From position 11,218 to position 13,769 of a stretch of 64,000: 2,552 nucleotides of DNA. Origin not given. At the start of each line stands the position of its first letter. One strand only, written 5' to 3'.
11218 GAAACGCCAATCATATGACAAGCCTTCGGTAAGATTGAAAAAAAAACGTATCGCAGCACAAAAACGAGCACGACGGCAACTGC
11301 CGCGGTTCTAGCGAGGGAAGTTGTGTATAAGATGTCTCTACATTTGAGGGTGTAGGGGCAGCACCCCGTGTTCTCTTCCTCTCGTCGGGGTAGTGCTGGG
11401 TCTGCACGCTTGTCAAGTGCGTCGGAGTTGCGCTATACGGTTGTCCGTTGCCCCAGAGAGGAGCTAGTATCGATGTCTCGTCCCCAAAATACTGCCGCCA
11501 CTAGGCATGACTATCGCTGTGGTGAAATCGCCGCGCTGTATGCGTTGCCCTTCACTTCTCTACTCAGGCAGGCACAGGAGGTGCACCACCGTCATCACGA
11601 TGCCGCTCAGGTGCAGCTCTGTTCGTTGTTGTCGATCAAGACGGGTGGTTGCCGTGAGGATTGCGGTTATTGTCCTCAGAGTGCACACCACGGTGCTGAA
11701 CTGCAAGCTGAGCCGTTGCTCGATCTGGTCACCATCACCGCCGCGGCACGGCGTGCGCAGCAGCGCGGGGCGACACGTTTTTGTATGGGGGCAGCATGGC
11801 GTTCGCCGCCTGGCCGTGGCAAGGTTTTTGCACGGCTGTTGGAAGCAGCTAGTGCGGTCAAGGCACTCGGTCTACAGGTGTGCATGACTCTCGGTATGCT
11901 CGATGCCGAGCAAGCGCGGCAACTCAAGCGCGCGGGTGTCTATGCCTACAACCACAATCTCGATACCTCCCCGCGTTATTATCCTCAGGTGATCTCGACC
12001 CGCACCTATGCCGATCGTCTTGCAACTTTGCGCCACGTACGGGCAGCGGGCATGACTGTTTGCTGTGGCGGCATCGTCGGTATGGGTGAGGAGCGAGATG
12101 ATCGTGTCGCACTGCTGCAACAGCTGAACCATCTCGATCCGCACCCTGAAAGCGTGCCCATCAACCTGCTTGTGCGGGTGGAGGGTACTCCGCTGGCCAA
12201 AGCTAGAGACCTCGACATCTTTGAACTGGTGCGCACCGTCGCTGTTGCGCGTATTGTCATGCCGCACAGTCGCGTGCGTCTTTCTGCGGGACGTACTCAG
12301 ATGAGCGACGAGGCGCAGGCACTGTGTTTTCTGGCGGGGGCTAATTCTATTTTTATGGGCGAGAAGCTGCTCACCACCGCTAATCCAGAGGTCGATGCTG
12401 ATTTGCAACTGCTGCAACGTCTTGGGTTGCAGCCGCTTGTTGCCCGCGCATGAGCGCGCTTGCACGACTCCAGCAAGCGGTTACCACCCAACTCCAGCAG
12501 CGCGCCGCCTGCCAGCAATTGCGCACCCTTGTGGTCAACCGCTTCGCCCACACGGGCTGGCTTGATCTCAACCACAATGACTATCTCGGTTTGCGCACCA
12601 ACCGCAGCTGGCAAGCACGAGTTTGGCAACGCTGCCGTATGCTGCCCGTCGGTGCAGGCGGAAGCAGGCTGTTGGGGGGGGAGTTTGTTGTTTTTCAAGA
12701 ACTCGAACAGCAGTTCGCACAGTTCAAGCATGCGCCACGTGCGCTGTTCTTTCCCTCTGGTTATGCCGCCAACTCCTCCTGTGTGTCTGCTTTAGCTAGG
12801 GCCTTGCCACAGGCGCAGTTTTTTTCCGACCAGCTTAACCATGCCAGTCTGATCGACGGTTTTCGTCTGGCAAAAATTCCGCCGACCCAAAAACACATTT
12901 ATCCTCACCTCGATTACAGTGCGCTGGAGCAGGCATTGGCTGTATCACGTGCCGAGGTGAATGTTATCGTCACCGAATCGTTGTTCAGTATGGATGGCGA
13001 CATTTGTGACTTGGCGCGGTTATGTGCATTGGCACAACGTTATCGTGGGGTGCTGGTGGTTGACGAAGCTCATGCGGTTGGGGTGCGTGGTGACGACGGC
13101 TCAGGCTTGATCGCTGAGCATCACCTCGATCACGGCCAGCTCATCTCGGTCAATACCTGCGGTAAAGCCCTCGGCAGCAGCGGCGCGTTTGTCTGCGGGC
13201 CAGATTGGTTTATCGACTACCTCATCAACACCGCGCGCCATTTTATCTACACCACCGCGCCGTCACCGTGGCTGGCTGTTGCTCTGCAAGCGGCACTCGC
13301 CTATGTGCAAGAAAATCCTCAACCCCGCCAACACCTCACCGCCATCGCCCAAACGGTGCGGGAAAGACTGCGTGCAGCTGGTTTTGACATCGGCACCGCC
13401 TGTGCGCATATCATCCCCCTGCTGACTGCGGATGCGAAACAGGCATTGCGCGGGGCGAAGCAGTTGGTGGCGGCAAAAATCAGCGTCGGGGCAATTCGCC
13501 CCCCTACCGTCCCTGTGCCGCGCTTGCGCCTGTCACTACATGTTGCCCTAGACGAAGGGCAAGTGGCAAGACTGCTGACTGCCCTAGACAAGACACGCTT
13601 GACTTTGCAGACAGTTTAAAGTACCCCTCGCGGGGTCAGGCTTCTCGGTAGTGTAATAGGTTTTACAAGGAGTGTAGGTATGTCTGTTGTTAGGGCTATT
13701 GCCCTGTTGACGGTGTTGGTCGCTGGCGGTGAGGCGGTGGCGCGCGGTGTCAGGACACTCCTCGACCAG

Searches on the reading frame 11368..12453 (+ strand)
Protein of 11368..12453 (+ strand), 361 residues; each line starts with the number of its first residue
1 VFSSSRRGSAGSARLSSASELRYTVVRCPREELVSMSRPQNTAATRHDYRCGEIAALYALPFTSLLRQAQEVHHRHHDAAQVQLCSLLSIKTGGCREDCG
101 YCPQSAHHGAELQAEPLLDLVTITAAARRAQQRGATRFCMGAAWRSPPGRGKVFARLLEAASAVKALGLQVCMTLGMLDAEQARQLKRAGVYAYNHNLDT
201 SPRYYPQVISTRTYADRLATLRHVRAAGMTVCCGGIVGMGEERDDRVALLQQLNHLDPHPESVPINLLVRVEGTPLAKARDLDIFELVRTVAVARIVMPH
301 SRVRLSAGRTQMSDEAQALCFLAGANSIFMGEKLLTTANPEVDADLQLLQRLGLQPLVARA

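Call 64: search_protein_families(library=pfam, proteins=[window:11368-12453:+], max_evalue=0.0001)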
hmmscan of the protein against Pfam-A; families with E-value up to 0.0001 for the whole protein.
window:11368-12453:+ (361 aa): 2 families
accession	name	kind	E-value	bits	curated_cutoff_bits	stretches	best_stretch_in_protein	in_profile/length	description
PF06968.18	BATS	-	1.9e-29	102.1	22.2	1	264-355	1-88/88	Biotin and Thiamin Synthesis associated domain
PF04055.27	Radical_SAM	-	7.9e-19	68.9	29.5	1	90-250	2-163/166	Radical SAM superfamily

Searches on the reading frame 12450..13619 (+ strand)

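Call 65: search_protein_families(library=pfam, proteins=[window:12450-13619:+], max_evalue=0.0001)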
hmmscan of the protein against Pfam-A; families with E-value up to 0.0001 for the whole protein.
window:12450-13619:+ (389 aa): 2 families
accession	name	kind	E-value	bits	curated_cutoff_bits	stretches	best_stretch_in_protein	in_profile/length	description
PF00155.27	Aminotran_1_2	-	3.2e-54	184.9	19.7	1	36-379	2-361/361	Aminotransferase class I and II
PF01053.26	Cys_Met_Meta_PP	-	4.2e-05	22.7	27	1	83-211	55-179/381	Cys/Met metabolism PLP-dependent enzyme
